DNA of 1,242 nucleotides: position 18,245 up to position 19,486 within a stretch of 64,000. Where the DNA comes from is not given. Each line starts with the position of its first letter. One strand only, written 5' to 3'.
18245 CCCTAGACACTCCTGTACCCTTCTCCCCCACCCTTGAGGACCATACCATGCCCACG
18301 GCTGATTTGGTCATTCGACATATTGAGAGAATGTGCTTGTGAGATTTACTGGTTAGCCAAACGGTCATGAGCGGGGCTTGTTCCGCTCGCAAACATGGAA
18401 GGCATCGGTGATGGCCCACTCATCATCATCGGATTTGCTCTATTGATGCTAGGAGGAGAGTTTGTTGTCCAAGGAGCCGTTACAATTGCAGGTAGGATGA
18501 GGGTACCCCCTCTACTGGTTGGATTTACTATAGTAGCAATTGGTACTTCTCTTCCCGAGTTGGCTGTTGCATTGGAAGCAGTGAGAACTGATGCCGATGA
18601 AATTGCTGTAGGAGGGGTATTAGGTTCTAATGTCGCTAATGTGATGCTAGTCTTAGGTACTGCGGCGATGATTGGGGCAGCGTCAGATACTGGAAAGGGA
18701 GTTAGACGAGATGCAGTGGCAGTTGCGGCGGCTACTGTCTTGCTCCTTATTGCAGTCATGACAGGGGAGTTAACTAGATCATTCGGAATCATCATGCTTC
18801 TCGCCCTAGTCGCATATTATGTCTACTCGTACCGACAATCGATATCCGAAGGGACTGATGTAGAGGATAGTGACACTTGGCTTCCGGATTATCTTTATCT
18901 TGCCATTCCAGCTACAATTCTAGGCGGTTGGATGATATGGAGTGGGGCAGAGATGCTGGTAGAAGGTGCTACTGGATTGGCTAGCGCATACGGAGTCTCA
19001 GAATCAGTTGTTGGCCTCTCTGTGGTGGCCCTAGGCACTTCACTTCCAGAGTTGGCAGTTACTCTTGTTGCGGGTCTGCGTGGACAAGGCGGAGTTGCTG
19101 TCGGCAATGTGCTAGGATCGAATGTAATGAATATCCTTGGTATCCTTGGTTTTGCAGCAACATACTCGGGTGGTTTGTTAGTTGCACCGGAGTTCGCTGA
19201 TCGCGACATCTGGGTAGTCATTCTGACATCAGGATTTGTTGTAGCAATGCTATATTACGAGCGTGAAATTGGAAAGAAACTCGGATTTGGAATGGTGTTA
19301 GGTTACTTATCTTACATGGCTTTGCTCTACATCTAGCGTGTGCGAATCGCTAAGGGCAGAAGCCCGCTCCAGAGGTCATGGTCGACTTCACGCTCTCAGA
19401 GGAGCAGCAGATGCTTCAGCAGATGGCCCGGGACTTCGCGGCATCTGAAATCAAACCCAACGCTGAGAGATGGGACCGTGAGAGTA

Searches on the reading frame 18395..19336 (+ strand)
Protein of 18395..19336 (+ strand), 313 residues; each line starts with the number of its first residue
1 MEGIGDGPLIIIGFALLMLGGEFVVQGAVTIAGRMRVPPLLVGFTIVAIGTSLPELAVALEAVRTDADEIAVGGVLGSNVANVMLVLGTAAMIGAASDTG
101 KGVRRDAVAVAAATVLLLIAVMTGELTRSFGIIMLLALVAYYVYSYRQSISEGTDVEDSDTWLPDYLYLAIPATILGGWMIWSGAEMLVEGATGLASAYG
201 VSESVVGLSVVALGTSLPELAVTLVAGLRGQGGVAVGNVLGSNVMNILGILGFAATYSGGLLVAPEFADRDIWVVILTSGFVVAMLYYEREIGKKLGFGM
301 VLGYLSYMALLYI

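Call 30: search_protein_families(library=ncbifam, proteins=[window:18395-19336:+], max_evalue=0.01)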
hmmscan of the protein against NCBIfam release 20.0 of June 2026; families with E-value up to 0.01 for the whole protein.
window:18395-19336:+ (313 aa): 5 families
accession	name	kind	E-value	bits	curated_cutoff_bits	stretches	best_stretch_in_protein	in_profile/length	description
TIGR00367.1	TIGR00367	hypoth_equivalog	1.1e-57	195.5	179.65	2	9-149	7-148/312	calcium/sodium antiporter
NF008005.0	PRK10734.1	equivalog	2.7e-53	181.2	432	1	9-312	7-317/325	calcium/sodium antiporter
TIGR00927.1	2A1904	subfamily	1.2e-10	39.7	710.1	2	188-248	1065-1125/1209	K+-dependent Na+/Ca+ exchanger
TIGR00845.1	caca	equivalog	1.5e-09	36.3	679.85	2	192-254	770-833/921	sodium/calcium exchanger 1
TIGR00846.1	caca2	superfamily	6.9e-05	21.8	317.45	0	19-142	242-368/372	calcium/proton exchanger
